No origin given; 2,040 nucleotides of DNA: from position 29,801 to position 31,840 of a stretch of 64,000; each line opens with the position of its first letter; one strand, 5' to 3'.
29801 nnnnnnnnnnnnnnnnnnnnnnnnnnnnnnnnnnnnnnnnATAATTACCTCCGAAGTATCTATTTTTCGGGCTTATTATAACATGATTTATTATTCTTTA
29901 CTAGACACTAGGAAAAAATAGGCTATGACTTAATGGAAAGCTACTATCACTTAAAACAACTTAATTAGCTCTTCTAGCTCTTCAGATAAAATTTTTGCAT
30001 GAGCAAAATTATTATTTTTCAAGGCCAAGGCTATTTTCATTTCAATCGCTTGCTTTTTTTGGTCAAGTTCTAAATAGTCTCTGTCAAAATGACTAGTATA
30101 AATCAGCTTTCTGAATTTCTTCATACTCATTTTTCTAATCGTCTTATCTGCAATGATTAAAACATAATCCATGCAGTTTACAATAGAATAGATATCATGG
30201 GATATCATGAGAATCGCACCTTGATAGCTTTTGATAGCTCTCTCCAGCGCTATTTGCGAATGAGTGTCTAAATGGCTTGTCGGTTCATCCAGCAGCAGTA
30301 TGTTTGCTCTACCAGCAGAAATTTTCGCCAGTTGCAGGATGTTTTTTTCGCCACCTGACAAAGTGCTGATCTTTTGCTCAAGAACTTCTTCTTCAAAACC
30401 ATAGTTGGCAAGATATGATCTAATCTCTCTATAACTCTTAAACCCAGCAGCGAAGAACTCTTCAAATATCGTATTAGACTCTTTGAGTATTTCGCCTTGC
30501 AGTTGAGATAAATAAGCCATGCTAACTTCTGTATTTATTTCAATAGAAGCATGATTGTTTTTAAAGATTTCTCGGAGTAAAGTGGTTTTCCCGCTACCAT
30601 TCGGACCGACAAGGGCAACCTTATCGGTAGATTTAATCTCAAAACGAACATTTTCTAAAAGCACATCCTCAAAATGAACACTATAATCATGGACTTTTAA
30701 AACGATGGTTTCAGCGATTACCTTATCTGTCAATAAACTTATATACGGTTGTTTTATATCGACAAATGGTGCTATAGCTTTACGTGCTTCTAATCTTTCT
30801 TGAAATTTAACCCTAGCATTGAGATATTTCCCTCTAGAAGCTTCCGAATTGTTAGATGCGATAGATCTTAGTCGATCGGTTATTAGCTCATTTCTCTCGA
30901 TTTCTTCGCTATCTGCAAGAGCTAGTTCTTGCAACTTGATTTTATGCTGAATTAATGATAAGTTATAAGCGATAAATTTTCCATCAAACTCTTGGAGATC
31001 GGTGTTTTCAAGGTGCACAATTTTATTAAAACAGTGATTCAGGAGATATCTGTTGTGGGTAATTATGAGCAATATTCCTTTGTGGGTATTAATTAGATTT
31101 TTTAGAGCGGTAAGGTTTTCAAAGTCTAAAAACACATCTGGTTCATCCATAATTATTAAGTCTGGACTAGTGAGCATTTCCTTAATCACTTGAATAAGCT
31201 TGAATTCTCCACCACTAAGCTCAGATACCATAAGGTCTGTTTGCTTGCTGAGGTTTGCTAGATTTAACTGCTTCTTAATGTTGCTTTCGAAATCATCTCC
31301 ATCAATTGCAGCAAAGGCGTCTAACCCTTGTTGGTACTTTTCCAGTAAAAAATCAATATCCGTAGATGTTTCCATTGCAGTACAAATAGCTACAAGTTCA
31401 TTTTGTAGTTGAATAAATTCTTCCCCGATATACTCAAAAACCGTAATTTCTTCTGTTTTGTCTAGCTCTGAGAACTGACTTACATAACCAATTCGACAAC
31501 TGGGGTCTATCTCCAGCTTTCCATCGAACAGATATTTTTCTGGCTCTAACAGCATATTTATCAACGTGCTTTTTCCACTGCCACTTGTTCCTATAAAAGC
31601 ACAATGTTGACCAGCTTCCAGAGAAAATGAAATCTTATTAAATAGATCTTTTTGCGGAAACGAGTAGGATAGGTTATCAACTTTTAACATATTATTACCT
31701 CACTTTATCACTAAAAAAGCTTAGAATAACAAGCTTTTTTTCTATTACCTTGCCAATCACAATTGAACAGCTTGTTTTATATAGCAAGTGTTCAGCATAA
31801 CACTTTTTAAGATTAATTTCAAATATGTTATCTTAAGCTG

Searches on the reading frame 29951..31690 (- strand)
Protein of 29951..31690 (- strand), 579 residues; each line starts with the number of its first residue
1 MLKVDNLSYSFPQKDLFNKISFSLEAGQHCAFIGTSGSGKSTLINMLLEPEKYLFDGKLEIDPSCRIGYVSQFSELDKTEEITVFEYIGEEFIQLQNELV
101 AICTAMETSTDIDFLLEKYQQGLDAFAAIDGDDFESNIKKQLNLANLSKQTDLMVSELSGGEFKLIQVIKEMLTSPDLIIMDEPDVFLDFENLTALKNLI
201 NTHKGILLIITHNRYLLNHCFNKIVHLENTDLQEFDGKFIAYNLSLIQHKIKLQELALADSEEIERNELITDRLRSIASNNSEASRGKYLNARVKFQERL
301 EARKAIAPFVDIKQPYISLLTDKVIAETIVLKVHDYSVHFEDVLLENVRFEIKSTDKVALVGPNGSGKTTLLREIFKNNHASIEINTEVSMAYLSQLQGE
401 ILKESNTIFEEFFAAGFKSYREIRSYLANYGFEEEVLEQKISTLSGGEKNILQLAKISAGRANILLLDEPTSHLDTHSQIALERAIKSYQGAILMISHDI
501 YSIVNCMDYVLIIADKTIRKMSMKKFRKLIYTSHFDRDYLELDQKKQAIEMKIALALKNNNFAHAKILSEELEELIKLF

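Call 7: search_protein_families(library=ncbifam, proteins=[window:29951-31690:-], max_evalue=0.00001)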
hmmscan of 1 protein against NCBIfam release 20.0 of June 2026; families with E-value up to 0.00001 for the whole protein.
window:29951-31690:- (579 aa): 182 families (the best 25 are shown)
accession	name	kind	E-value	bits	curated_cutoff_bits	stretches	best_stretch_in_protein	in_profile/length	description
NF000355.4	ribo_prot_ABC_F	equivalog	1.4e-87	294.7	380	2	120-508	81-494/499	ribosomal protection-like ABC-F family protein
NF000170.2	ABCF_Vga_all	exception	1.2e-72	245.1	725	3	279-577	219-515/521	Vga family ABC-F type ribosomal protection protein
NF008775.0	PRK11819.1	equivalog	1.4e-71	241.8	599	1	8-511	13-513/556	energy-dependent translational throttle protein EttA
TIGR03719.1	ABC_ABC_ChvD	subfamily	1.6e-70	238.3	806.75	1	7-504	10-504/552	energy-dependent translational throttle protein EttA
NF043038.1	ABCF_CplR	exception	2.4e-64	217.9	780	2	310-560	266-510/544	ABC-F type ribosomal protection protein CplR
NF000168.2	ABCF_Msr_all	exception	3e-63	214.1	680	3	288-521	260-486/487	Msr family ABC-F type ribosomal protection protein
NF050005.1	ABC_ATPase_Uup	equivalog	1.6e-61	208.3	900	1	2-514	4-511/636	ATP-binding cassette ATPase Uup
NF011646.0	PRK15064.1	equivalog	8.2e-61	206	762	2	125-519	122-514/530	ABC-F family ATPase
NF000169.2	ABCF_Sal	exception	4.8e-59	200.4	725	2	112-529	81-517/542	Sal family ABC-F type ribosomal protection protein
NF008358.0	PRK11147.1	equivalog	2.5e-56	191.2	936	1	2-510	4-507/635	ABC transporter ATP-binding protein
NF007921.0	PRK10636.1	equivalog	1e-53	182.6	917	1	148-523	140-510/638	ABC transporter ATP-binding protein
NF000514.1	ABCF_OptrA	exception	1.9e-50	171.9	1450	1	90-516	115-535/655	ABC-F type ribosomal protection protein OptrA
NF045691.1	ABCF_VgaF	exception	3.6e-48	164.3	975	2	341-502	282-441/459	ABC-F type ribosomal protection protein Vga(F)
NF000167.2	ABCF_Lsa_all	exception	5.2e-46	157.6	750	3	327-502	306-481/492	Lsa family ABC-F type ribosomal protection protein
NF000171.1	ABCF_producer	exception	2.9e-43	148.2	800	1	9-499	11-520/541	TlrC/CarA/OleB/SrmB family ABC-F type ribosomal protection protein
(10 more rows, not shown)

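Call 8: search_protein_families(library=pfam, proteins=[window:29951-31690:-])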
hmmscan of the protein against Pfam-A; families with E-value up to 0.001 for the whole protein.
window:29951-31690:- (579 aa): 29 families (the best 25 are shown)
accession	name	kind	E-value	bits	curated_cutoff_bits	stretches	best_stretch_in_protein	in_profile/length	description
PF00005.33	ABC_tran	-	2.9e-39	135.3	25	2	345-472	1-137/137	ABC transporter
PF02463.25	SMC_N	-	3.4e-14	53.3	40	1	141-227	120-211/220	RecF/RecN/SMC N terminal domain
PF13304.12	AAA_21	-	7e-10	39.9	27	0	359-373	3-17/304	AAA domain, putative AbiEii toxin, Type IV TA system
PF13555.12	AAA_29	-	7.7e-10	38.8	27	0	17-51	12-49/61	P-loop containing region of AAA domain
PF13401.12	AAA_22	-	9.5e-10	39.3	27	0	28-210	6-120/130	AAA domain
PF03193.22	RsgA_GTPase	-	1.1e-08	35.5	30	1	9-50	89-129/174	RsgA GTPase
PF13521.12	AAA_28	-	1.1e-07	32.7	27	0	357-400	1-42/164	AAA domain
PF13671.12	AAA_33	-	6.1e-07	30.3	27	0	359-389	3-32/143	AAA domain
PF13191.12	AAA_16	-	1.6e-06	29.2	32.6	0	358-397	27-73/167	AAA ATPase domain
PF20720.3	nSTAND3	-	1.6e-06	28.3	27.2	0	14-49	4-39/155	Novel STAND NTPase 3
PF01926.29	MMR_HSR1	-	4.5e-06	27.2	21.9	0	30-49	2-21/113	50S ribosome-binding GTPase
PF13173.12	AAA_14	-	5.2e-06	26.9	27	0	358-405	5-46/129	AAA domain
PF13479.12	AAA_24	-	1.1e-05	25.9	27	0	357-402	4-45/195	AAA domain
PF02492.25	cobW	-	1.3e-05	25.3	20.7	0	359-383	4-28/180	CobW/HypB/UreG, nucleotide-binding domain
PF05729.18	NACHT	-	1.9e-05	25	26.7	0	358-376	3-21/167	NACHT domain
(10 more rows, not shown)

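Call 10: find_homologous_proteins(query=window:29951-31690:-, max_evalue=1e-30)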
Query window:29951-31690:- (579 aa): 7984 proteins with E <= 1e-30 among 8000 candidates; the best 120 are listed.
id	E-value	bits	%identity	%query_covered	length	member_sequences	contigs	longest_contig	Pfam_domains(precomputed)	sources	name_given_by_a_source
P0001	0.0e+0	1249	100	100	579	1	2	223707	PF13173.13,PF01926.30,PF13555.13,PF13671.13,PF13401.13,PF03193.23,PF13304.13,PF00931.29,PF13191.13,PF00005.34,PF05729.19,PF13521.13,PF02463.26,PF20720.4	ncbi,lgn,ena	ncbi:MAG: ABC-F family ATP-binding cassette domain-containing protein [Clostridia bacterium]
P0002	0.0e+0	1085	86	100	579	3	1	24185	PF01926.30,PF00005.34,PF13521.13,PF13555.13,PF13401.13,PF03193.23,PF02463.26,PF13304.13,PF20720.4,PF13191.13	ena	-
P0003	1.1e-297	1006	80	98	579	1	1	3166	PF13173.13,PF13555.13,PF13671.13,PF00004.36,PF13401.13,PF03193.23,PF13238.13,PF13304.13,PF00931.29,PF13191.13,PF00005.34,PF05729.19,PF13521.13,PF02463.26,PF20720.4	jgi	-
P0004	5.0e-297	1004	79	98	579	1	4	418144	PF13173.13,PF13555.13,PF13671.13,PF00004.36,PF13401.13,PF03193.23,PF13238.13,PF13304.13,PF00931.29,PF13191.13,PF00005.34,PF05729.19,PF13521.13,PF02463.26,PF20720.4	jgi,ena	-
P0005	3.3e-293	992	77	98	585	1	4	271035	PF00005.34,PF13521.13,PF13555.13,PF13401.13,PF03193.23,PF02463.26,PF13304.13,PF20720.4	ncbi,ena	-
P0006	1.2e-292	990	77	98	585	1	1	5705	PF00005.34,PF13521.13,PF13555.13,PF13401.13,PF03193.23,PF02463.26,PF13304.13,PF20720.4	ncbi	-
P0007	1.4e-291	986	77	100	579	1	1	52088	PF00005.34,PF13521.13,PF13555.13,PF13401.13,PF03193.23,PF02463.26,PF13304.13,PF20720.4,PF00931.29,PF24389.2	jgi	-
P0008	2.1e-291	986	77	98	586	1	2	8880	PF00006.32,PF13555.13,PF13671.13,PF13401.13,PF03193.23,PF13304.13,PF00931.29,PF13191.13,PF00005.34,PF05729.19,PF13521.13,PF02463.26,PF20720.4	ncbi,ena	-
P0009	2.2e-291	986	77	98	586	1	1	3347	PF00005.34,PF13521.13,PF13555.13,PF13671.13,PF13401.13,PF03193.23,PF02463.26,PF13304.13,PF20720.4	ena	-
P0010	2.3e-291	985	77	98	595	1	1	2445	PF00005.34,PF13521.13,PF13555.13,PF13671.13,PF13401.13,PF03193.23,PF02463.26,PF13304.13,PF20720.4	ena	-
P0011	2.7e-291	985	77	98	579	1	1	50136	PF00005.34,PF05729.19,PF13521.13,PF13555.13,PF13401.13,PF03193.23,PF02463.26,PF13304.13,PF20720.4,PF00931.29,PF13191.13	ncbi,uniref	ncbi:ABC-F family ATP-binding cassette domain-containing protein [Tepidibacter sp. Z1-5]|uniref:ABC-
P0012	1.5e-290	983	77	98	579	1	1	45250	PF00005.34,PF05729.19,PF13521.13,PF13555.13,PF13401.13,PF03193.23,PF02463.26,PF13304.13,PF20720.4,PF00931.29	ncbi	-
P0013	1.9e-290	982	76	98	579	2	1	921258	PF13173.13,PF13555.13,PF00004.36,PF13401.13,PF03193.23,PF13238.13,PF13304.13,PF00931.29,PF13191.13,PF00005.34,PF05729.19,PF13521.13,PF02463.26,PF20720.4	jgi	jgi:ATPase components of ABC transporters with duplicated ATPase domains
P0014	3.3e-290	982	77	100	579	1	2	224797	PF13555.13,PF13671.13,PF00004.36,PF13401.13,PF03193.23,PF13304.13,PF00931.29,PF00005.34,PF05729.19,PF13521.13,PF02463.26,PF20720.4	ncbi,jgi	-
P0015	9.6e-290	980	77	98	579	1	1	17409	PF13173.13,PF13555.13,PF13671.13,PF00004.36,PF13401.13,PF03193.23,PF13304.13,PF00931.29,PF13191.13,PF00005.34,PF05729.19,PF13521.13,PF02463.26,PF20720.4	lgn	-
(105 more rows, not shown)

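Call 11: find_related_loci(query=window:29951-31690:-, collection=genome_contigs, flank=3000)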
Query window:29951-31690:- (579 aa) in genome_contigs; peptide patterns used: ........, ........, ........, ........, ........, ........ (x = any residue, [..] = any of these).
599 stretches matched a pattern (row limit reached: there are more); 570 encode a relative of the query (tblastn E <= 1e-3); the best 80 are kept; 80 distinct loci.
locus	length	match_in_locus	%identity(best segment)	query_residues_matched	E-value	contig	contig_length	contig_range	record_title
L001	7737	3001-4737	77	1-579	0e+0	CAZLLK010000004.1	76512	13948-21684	MAG TPA_asm: uncultured Oscillospiraceae bacterium isolate SRP302447_co4_51 genome assembly, contig: NODE_1078_length_76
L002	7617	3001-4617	81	1-539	0e+0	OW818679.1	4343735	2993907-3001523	metagenome genome assembly, chromosome: 1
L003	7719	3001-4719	76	1-573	0e+0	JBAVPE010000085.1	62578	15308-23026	MAG: Anaerocolumna sp. isolate MFD02586_ilm_asm_bin5 k127_41506, whole genome shotgun sequence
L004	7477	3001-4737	76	1-579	0e+0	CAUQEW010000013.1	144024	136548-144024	MAG TPA_asm: uncultured Lachnospiraceae bacterium isolate ERR9968766_bin.33_MetaWRAP_v1.3_MAG genome assembly, contig: E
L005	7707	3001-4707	76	1-569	0e+0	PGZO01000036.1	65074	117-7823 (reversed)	MAG: Firmicutes bacterium HGW-Firmicutes-7 bjp_ig2157_scaffold_343, whole genome shotgun sequence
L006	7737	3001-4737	74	1-579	0e+0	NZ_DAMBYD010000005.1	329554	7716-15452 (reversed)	MAG: Aminipila sp. isolate CTOTU49424 NODE_5_length_329554_cov_6.580915, whole genome shotgun sequence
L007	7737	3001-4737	74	1-579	0e+0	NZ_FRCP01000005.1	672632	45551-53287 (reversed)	Anaerosporobacter mobilis DSM 15930, whole genome shotgun sequence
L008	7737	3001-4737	74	1-579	0e+0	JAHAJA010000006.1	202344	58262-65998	MAG: Clostridiales bacterium isolate L3_098_000G1_dasL3_098_000G1_metabat.metabat.68 L3_098_000G1_scaffold_31, whole gen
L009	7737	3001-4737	77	1-579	0e+0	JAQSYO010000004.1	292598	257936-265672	MAG: Herbinix sp. isolate L_E1_T20_B_bin.19 scaffold_29, whole genome shotgun sequence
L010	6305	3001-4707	75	1-569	0e+0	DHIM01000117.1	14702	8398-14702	MAG TPA_asm: Clostridium sp. UBA4746 UBA4746_contig_14816, whole genome shotgun sequence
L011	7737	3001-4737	73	1-579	0e+0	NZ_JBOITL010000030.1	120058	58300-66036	MAG: Clostridium sp. isolate Enrichment4 NODE_48_length_120058_cov_9.296679, whole genome shotgun sequence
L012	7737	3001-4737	73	1-579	0e+0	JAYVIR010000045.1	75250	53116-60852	MAG: Eubacteriales bacterium isolate GL51_Up_metabinner_15_sub GL51_Up_metabinner_15_sub_44, whole genome shotgun sequen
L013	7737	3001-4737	73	1-579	0e+0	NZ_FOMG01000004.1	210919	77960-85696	Clostridium uliginosum strain DSM 12992, whole genome shotgun sequence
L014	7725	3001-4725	74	1-577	0e+0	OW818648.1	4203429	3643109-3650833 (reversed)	metagenome genome assembly, chromosome: 1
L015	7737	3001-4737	73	1-579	0e+0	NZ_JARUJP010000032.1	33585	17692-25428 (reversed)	Clostridium tanneri strain A1-XYC3 assembly_contig_32, whole genome shotgun sequence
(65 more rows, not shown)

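Call 14: search_solved_structures(query=window:29951-31690:-, max_evalue=1e-20)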
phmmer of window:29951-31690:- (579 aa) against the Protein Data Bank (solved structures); distinct sequences matched with E-value up to 1e-20: 26.
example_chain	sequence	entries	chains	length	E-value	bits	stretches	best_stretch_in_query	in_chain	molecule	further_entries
9nlh_H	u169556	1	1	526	2.6e-48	168.6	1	207-519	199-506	YheS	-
8buu_9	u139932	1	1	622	3.7e-48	168.1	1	339-577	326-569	ExpZ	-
9vvi_W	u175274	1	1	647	6.5e-48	167.3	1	207-519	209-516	Probable ATP-binding protein YheS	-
4fin_A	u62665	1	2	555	3.3e-46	161.6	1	12-515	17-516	EttA (YjjK) ABCF family protein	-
3j5s_D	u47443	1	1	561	3.4e-46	161.6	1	12-515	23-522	Energy-dependent translational throttle A (EttA)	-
9nl5_E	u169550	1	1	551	2.2e-45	158.9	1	12-515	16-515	EttA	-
9nlb_E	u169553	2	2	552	2.2e-45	158.9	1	12-515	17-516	Energy-dependent translational throttle protein EttA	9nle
7p7q_0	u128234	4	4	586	1e-43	153.4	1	7-501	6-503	ARE-ABC-F family resistance factor PoxtA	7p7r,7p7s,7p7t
9njf_Y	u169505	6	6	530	2.7e-42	148.7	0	2-314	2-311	Probable ATP-binding protein YbiT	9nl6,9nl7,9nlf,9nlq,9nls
9nlj_U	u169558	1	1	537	2e-41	145.9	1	9-506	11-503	Uup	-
7msc_x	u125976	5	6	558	6.9e-41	144.1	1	14-509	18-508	Energy-dependent translational throttle protein EttA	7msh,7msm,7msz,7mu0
6ha8_V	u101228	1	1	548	3.5e-39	138.4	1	157-521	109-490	Nucleotide-binding protein ExpZ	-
5zxd_A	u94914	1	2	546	4.9e-39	138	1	198-513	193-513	ATP-binding cassette sub-family F member 1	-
8yld_v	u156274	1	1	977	1.4e-38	136.4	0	342-522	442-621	Elongation factor 3A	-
2ix8_A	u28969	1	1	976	1.5e-38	136.4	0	342-522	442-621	ELONGATION FACTOR 3A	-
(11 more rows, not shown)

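Call 22: find_encoding_contigs(protein=P0002, flank=2500, max_places=3)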
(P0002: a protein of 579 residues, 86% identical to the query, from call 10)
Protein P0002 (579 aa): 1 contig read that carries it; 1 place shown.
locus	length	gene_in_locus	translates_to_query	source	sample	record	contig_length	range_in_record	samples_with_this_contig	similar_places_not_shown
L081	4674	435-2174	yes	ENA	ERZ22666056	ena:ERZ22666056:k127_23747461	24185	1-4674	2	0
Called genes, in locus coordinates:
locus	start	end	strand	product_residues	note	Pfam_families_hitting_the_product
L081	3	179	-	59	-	?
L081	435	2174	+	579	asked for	PF00005:ABC_tran, PF02463:SMC_N (weak), PF03193:RsgA_GTPase (faint), PF13191:AAA_16 (faint), PF13555:AAA_29 (faint), PF20720:nSTAND3 (faint), PF01926:MMR_HSR1 (faint), PF00005:ABC_tran, +3 more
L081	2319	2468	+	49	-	PF13165:SCIFF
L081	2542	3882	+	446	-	PF04055:Radical_SAM, PF13353:Fer4_12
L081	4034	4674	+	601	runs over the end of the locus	PF01476:LysM, PF07501:G5, PF01551:Peptidase_M23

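Call 23: find_encoding_contigs(protein=P0004, flank=2500, max_places=3)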
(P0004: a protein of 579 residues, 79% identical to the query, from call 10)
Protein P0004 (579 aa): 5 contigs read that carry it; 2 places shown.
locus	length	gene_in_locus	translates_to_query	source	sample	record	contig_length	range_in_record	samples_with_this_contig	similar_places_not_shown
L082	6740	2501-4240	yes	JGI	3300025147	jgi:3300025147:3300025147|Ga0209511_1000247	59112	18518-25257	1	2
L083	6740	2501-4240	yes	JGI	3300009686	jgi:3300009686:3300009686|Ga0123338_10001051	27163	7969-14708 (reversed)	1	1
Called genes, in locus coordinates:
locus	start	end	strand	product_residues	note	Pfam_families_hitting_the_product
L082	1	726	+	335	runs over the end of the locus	PF26182:Ig_NUP210_5th (faint), PF02368:Big_2 (weak), PF21764:Invasin_D4 (faint), PF25354:Ig_NUP210_16th (faint), PF26918:Ig_Eae, PF22359:Big-like (faint), PF24527:Ig-like_Pom152_9 (faint), PF02368:Big_2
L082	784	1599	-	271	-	-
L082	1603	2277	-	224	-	-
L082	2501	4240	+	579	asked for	PF00005:ABC_tran, PF00931:NB-ARC (faint), PF02463:SMC_N (faint), PF03193:RsgA_GTPase (faint), PF13191:AAA_16 (faint), PF13555:AAA_29 (faint), PF20720:nSTAND3 (faint), PF00005:ABC_tran, +8 more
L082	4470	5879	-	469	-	PF00672:HAMP (weak), PF00512:HisKA, PF02518:HATPase_c, PF13589:HATPase_c_3 (faint)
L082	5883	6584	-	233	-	PF00072:Response_reg, PF20161:VpsR (weak), PF00486:Trans_reg_C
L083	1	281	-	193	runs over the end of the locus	-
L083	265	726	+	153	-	PF02368:Big_2 (weak), PF26182:Ig_NUP210_5th (faint), PF02368:Big_2 (weak)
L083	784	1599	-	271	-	-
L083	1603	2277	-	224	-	-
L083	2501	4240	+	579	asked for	PF00005:ABC_tran, PF00931:NB-ARC (faint), PF02463:SMC_N (faint), PF03193:RsgA_GTPase (faint), PF13191:AAA_16 (faint), PF13555:AAA_29 (faint), PF20720:nSTAND3 (faint), PF00005:ABC_tran, +8 more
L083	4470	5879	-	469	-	PF00672:HAMP (weak), PF00512:HisKA, PF02518:HATPase_c, PF13589:HATPase_c_3 (faint)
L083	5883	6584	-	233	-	PF00072:Response_reg, PF20161:VpsR (weak), PF00486:Trans_reg_C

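Call 36: find_related_loci(query=window:29951-31690:-, collection=metagenome_contigs, flank=1500)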
Query window:29951-31690:- (579 aa) in metagenome_contigs; peptide patterns used: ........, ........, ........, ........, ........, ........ (x = any residue, [..] = any of these).
600 stretches matched a pattern (row limit reached: there are more); 525 encode a relative of the query (tblastn E <= 1e-3); the best 80 are kept; 80 distinct loci.
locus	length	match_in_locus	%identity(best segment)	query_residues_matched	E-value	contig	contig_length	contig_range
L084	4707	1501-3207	79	1-569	0e+0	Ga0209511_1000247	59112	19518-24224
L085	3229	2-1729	76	4-579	0e+0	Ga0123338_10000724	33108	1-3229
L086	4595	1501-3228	75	1-576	0e+0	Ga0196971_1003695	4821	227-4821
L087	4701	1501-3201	76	1-567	0e+0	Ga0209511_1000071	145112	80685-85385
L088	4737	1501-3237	74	1-579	0e+0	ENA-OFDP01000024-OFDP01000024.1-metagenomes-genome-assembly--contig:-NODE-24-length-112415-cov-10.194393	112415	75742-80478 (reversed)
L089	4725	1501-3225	75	1-575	0e+0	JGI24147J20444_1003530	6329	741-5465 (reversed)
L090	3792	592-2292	75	1-567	0e+0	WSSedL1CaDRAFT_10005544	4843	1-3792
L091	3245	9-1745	75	1-579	0e+0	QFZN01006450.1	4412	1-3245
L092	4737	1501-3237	74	1-579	0e+0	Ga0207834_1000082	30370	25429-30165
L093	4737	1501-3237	74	1-579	0e+0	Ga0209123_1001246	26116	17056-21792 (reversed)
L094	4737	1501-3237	74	1-579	0e+0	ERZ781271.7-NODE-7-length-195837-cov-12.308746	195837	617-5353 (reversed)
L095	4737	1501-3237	74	1-579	0e+0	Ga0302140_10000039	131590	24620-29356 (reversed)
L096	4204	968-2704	73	1-579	0e+0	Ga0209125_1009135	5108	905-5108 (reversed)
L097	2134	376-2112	72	1-579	0e+0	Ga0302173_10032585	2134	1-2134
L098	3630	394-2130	73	1-579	0e+0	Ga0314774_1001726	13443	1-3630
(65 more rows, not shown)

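Call 52: search_dna_similar(query=window:29951-31690:-, collection=plasmids, mode=protein, max_rows=15, max_evalue=1e-40)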
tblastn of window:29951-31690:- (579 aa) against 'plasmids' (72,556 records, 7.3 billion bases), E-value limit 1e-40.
Records with a match: 480; places in all: 501; records where one place covers at least 80% of the query: 480.
Best place of each record, by identity: 60-80% 9; <60% 471.
By first word of the organism name: Enterococcus 124; Rhizobium 110; Sinorhizobium 63; Escherichia 38; Bacillus 16; Staphylococcus 14; Lactococcus 13; Clostridium 12; Azospirillum 10; Proteus 5; and 44 more.
By predicted mobility (MOB-suite, as given by PLSDB): non-mobilizable 248; conjugative 138; mobilizable 94.
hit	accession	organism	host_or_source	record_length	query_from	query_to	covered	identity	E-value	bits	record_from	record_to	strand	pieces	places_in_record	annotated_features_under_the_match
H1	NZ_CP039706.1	Clostridium butyricum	Homo sapiens,isolation from The first ...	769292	1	565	98%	64.3%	0e+0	759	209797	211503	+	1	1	ATP-binding cassette domain-containing protein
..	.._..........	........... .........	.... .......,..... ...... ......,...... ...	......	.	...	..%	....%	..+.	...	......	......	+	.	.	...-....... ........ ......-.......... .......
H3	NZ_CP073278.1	Clostridium butyricum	Homo sapiens,cell culture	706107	1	565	98%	64.1%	0e+0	759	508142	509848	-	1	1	ATP-binding cassette domain-containing protein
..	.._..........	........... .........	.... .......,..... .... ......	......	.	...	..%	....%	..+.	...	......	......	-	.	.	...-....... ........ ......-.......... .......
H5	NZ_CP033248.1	Clostridium butyricum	environment swab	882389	1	565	98%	64.1%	0e+0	759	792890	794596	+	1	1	ATP-binding cassette domain-containing protein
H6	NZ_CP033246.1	Clostridium butyricum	Homo sapiens,stool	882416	1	565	98%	64.1%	0e+0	759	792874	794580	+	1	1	ATP-binding cassette domain-containing protein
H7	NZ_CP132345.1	Clostridium butyricum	Homo sapiens,Faeces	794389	1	565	98%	64.1%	0e+0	759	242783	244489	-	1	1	ATP-binding cassette domain-containing protein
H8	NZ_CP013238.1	Clostridium butyricum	Microbial isolate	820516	1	565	98%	64.0%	0e+0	758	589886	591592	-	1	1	ATP-binding cassette domain-containing protein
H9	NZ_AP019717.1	Clostridium butyricum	-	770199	1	565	98%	64.0%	0e+0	758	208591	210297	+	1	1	ATP-binding cassette domain-containing protein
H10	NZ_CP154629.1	Acetoanaerobium noterae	cell culture,Sludge of a digestion ...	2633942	1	558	96%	51.1%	0e+0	595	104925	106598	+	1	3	none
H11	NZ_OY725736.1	Monoglobus pectinilyticus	-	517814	1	550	95%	29.3%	2e-49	192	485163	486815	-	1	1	ABC-F family ATP-binding cassette domain-containing protein | 2-oxoacid:acceptor oxidoreductase family protein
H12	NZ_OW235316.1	Tepidibacter aestuarii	-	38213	1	514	89%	30.7%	2e-54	207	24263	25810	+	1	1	ABC-F family ATP-binding cassette domain-containing protein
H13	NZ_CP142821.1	Enterococcus faecalis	Pig,Single cell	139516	1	549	95%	28.3%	1e-53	204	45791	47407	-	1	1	ABC-F family ATP-binding cassette domain-containing protein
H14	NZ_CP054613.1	Paenibacillus cellulosilyticus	cell culture,soil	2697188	1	501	87%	30.8%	2e-57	215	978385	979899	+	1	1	none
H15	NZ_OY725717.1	Collinsella aerofaciens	-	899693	1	518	89%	29.8%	9e-57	214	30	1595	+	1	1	ABC-F family ATP-binding cassette domain-containing protein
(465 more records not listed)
